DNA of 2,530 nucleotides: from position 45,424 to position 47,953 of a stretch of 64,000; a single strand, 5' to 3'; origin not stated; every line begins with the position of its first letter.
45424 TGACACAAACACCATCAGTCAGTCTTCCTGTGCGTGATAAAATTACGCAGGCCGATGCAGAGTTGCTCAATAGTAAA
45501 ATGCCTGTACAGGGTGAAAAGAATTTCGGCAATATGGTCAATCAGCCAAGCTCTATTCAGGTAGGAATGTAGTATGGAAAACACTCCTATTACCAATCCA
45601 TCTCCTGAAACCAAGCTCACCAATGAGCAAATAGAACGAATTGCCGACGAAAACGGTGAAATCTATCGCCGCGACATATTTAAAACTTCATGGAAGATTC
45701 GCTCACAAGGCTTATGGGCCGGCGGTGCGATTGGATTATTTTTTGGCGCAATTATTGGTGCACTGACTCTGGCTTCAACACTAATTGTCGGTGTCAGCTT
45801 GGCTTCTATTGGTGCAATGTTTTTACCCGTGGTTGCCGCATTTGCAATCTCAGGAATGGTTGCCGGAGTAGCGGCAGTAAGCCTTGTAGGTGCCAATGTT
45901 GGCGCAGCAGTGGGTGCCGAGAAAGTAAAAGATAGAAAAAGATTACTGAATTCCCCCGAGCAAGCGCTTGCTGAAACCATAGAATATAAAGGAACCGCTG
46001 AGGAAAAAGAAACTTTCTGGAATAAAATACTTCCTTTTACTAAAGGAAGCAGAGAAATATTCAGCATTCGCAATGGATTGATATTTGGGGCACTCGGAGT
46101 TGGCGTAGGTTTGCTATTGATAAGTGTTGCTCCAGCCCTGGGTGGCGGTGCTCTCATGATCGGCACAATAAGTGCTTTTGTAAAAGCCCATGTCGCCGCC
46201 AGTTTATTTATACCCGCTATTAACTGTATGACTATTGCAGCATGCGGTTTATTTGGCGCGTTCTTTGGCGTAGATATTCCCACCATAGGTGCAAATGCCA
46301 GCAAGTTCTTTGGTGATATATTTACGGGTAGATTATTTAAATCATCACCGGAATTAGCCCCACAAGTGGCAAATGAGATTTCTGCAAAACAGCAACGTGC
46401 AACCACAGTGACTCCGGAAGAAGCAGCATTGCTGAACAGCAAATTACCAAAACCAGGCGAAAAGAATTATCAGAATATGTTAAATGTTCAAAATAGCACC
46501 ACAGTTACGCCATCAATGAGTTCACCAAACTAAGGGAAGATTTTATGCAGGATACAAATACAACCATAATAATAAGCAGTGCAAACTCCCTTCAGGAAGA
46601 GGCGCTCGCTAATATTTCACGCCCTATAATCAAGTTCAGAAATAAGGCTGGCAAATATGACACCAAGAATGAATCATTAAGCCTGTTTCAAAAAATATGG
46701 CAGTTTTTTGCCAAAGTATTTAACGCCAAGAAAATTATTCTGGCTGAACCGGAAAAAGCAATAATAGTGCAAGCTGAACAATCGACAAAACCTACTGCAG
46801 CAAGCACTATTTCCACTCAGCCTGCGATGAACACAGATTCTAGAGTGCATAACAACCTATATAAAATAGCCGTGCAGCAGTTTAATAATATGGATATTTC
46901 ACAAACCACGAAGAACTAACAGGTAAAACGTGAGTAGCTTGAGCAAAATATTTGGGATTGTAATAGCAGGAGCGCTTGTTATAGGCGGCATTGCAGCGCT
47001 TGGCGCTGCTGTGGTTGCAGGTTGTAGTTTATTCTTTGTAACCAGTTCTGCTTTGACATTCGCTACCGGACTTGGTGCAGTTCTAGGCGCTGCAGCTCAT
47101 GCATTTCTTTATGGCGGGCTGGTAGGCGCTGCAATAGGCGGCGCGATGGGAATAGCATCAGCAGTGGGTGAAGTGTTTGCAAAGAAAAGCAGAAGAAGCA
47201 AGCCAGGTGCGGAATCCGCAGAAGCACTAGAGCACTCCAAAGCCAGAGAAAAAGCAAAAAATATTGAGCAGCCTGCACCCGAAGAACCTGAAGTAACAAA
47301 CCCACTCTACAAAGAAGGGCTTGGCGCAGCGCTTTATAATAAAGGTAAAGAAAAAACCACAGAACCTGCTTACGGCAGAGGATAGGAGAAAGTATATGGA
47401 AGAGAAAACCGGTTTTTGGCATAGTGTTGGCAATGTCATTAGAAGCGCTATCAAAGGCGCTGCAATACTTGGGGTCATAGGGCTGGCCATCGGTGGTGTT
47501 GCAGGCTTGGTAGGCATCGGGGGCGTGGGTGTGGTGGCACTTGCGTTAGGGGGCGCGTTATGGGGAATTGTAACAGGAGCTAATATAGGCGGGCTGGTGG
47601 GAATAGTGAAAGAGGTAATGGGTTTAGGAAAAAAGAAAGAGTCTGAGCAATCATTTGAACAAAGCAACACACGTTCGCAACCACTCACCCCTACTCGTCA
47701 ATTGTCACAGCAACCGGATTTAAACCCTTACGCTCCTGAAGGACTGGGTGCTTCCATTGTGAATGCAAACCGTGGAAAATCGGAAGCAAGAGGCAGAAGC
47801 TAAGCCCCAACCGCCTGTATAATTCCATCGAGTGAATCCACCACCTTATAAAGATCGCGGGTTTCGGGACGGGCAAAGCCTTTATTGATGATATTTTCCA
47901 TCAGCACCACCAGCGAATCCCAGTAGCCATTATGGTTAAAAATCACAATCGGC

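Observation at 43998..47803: Five-gene ORFan cluster encoding a paralogous family of repeated glycine-zipper hydrophobic-hairpin proteins (candidate novel membrane or effector system)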

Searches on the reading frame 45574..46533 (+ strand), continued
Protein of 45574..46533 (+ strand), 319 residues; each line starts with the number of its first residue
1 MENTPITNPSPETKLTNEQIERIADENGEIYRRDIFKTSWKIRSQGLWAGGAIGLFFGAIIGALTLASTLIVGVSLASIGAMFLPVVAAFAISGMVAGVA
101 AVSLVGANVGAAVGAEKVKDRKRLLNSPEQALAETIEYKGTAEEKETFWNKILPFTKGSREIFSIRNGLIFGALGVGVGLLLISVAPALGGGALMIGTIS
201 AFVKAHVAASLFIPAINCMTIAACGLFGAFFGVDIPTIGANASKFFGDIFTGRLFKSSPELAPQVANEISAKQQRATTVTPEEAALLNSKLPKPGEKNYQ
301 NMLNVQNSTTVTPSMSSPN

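Call 92: fold_search(model_id=the predicted structure, library=viral)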
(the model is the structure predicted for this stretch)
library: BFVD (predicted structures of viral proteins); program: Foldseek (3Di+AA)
matches with E <= 10: 102; with E <= 0.001: 0
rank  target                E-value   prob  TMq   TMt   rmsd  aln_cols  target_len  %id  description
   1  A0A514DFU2            5.3e-01  0.08  0.12  0.12  29.9       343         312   15  (no name in the UniProt tables at hand)
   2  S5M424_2              6.2e-01  0.08  0.13  0.05  58.1       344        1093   12  Tapemeasure protein [Bacillus phage Basilisk]
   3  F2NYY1                1.1e+00  0.16  0.14  0.21  18.4       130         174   19  Complete DpAV4 genome [Diadromus pulchellus ascovirus 4a]
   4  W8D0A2                1.1e+00  0.06  0.13  0.10  25.9       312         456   16  Uncharacterized protein [Erwinia phage PhiEaH1]
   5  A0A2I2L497            1.3e+00  0.07  0.14  0.11  23.1       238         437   17  Transmembrane domain-containing protein [Orpheovirus IHUMI-LCC2]
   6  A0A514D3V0            1.3e+00  0.05  0.12  0.09  38.6       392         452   14  (no name in the UniProt tables at hand)
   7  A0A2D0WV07            1.5e+00  0.06  0.13  0.09  44.9       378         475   13  Uncharacterized protein [Neofusicoccum luteum fusarivirus 1]
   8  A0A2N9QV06            1.6e+00  0.30  0.19  0.39  16.8       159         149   18  (no name in the UniProt tables at hand)
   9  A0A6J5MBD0            1.7e+00  0.10  0.21  0.10  44.4       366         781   12  Uncharacterized protein [uncultured Caudovirales phage]
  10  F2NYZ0                1.8e+00  0.54  0.23  0.40   9.1       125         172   19  Complete DpAV4 genome [Diadromus pulchellus ascovirus 4a]
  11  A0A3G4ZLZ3            1.8e+00  0.08  0.17  0.21  19.0       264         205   10  Uncharacterized protein [Terrestrivirus sp.]
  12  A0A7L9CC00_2          1.8e+00  0.03  0.11  0.04  34.1       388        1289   14  Polyprotein [Olivavirus actinidiae]
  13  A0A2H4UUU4            1.9e+00  0.28  0.19  0.35  14.9       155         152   15  Uncharacterized protein [Bodo saltans virus]
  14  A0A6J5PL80            1.9e+00  0.12  0.18  0.17  25.0       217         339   19  Uncharacterized protein [uncultured Caudovirales phage]
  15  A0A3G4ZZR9            2.4e+00  0.08  0.21  0.09  29.3       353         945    9  Ankyrin repeat protein (Fragment) [Faunusvirus sp.]
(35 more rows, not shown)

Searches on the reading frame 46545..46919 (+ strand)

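Call 3: search_protein_families(library=pfam, proteins=[window:46545-46919:+], max_evalue=1)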
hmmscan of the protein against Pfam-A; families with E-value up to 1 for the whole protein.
window:46545-46919:+ (124 aa): 1 family
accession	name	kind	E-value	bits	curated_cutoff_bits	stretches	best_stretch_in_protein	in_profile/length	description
PF17403.7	Nrap_D2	-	0.0086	16.3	33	1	33-116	45-125/151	Nrap protein PAP/OAS-like domain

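Call 4: search_protein_families(library=ncbifam, proteins=[window:46545-46919:+], max_evalue=1)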
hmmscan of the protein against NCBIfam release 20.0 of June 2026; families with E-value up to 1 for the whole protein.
window:46545-46919:+ (124 aa): 0 families

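Call 30: search_protein_families(library=padloc, proteins=[window:46545-46919:+], max_evalue=1)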
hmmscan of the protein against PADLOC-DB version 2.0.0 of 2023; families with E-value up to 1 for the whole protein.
window:46545-46919:+ (124 aa): 1 family
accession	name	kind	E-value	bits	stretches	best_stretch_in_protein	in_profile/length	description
PDLC02272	AbiEi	-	0.0027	15.5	1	29-99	103-170/200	AbiEi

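Call 64: search_protein_families(library=phrogs, proteins=[window:46545-46919:+], max_evalue=0.1)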
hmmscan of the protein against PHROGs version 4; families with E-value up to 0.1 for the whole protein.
window:46545-46919:+ (124 aa): 0 families

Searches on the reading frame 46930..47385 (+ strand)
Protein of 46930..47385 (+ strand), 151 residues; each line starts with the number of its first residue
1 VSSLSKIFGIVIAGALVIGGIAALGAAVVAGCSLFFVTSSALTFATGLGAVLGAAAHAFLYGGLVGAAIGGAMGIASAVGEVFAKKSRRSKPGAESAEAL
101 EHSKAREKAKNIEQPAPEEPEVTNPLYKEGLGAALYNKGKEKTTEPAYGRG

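Call 3: search_protein_families(library=pfam, proteins=[window:46930-47385:+], max_evalue=1)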
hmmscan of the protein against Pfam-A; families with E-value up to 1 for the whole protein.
window:46930-47385:+ (151 aa): 1 family
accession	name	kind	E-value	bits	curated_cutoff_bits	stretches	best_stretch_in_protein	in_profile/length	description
PF07332.16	Phage_holin_3_6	-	0.96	10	28.4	0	15-76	32-89/116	Putative Actinobacterial Holin-X, holin superfamily III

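Call 4: search_protein_families(library=ncbifam, proteins=[window:46930-47385:+], max_evalue=1)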
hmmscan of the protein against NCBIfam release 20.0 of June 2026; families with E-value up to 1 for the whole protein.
window:46930-47385:+ (151 aa): 2 families
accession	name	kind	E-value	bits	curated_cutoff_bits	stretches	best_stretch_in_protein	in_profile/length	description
NF053524.1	thylo_ssl2009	equivalog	0.019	15.7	58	1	59-112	7-60/90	ssl2009 family thylakoid membrane protein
NF010449.0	PRK13875.1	subfamily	0.039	13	442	1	7-119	253-359/443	conjugal transfer protein TrbL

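Call 30: search_protein_families(library=padloc, proteins=[window:46930-47385:+], max_evalue=1)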
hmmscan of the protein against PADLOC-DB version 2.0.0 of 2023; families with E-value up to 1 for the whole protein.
window:46930-47385:+ (151 aa): 2 families
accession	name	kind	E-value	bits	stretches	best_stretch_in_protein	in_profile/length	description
PDLC03842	LeoB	-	0.035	11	1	48-106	443-504/568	-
PDLC03841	LeoBC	-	0.4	7.7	1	42-110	458-531/601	-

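Call 64: search_protein_families(library=phrogs, proteins=[window:46930-47385:+], max_evalue=0.1)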
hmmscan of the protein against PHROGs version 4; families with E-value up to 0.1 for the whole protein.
window:46930-47385:+ (151 aa): 2 families
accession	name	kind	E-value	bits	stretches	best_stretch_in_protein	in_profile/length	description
phrog_944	-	moron, auxiliary metabolic gene and host takeover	0.01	16.6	1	12-112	132-209/235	membrane protein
phrog_37425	-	unknown function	0.017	15.8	1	47-80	8-41/275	-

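Call 67: find_homologous_proteins(query=window:46930-47385:+, max_evalue=0.01)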
Query window:46930-47385:+ (151 aa): 1 proteins with E <= 0.01 among 8000 candidates.
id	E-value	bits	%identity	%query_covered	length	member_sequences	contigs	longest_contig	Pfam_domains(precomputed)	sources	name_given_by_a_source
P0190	2.9e-85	301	99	100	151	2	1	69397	-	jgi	-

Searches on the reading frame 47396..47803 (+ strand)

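Call 3: search_protein_families(library=pfam, proteins=[window:47396-47803:+], max_evalue=1)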
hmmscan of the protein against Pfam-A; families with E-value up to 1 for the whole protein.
window:47396-47803:+ (135 aa): 1 family
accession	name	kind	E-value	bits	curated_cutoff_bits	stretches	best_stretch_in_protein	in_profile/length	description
PF05642.16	Sporozoite_P67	-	0.46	9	28.9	1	18-88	180-243/727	Sporozoite P67 surface antigen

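Call 4: search_protein_families(library=ncbifam, proteins=[window:47396-47803:+], max_evalue=1)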
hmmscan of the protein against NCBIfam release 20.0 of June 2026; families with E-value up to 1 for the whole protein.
window:47396-47803:+ (135 aa): 1 family
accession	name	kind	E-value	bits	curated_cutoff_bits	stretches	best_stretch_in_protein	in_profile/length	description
NF053524.1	thylo_ssl2009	equivalog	0.057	14.1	58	1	55-94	8-48/90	ssl2009 family thylakoid membrane protein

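Call 30: search_protein_families(library=padloc, proteins=[window:47396-47803:+], max_evalue=1)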
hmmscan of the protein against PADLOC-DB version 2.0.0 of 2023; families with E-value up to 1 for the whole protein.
window:47396-47803:+ (135 aa): 1 family
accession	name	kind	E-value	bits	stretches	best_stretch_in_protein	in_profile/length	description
PDLC03841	LeoBC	-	0.00079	16.7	1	21-95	450-520/601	-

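Call 64: search_protein_families(library=phrogs, proteins=[window:47396-47803:+], max_evalue=0.1)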
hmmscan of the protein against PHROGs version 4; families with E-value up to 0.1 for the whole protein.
window:47396-47803:+ (135 aa): 1 family
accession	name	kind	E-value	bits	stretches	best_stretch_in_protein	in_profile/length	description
phrog_944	-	moron, auxiliary metabolic gene and host takeover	0.0029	18.3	1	7-88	115-197/235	membrane protein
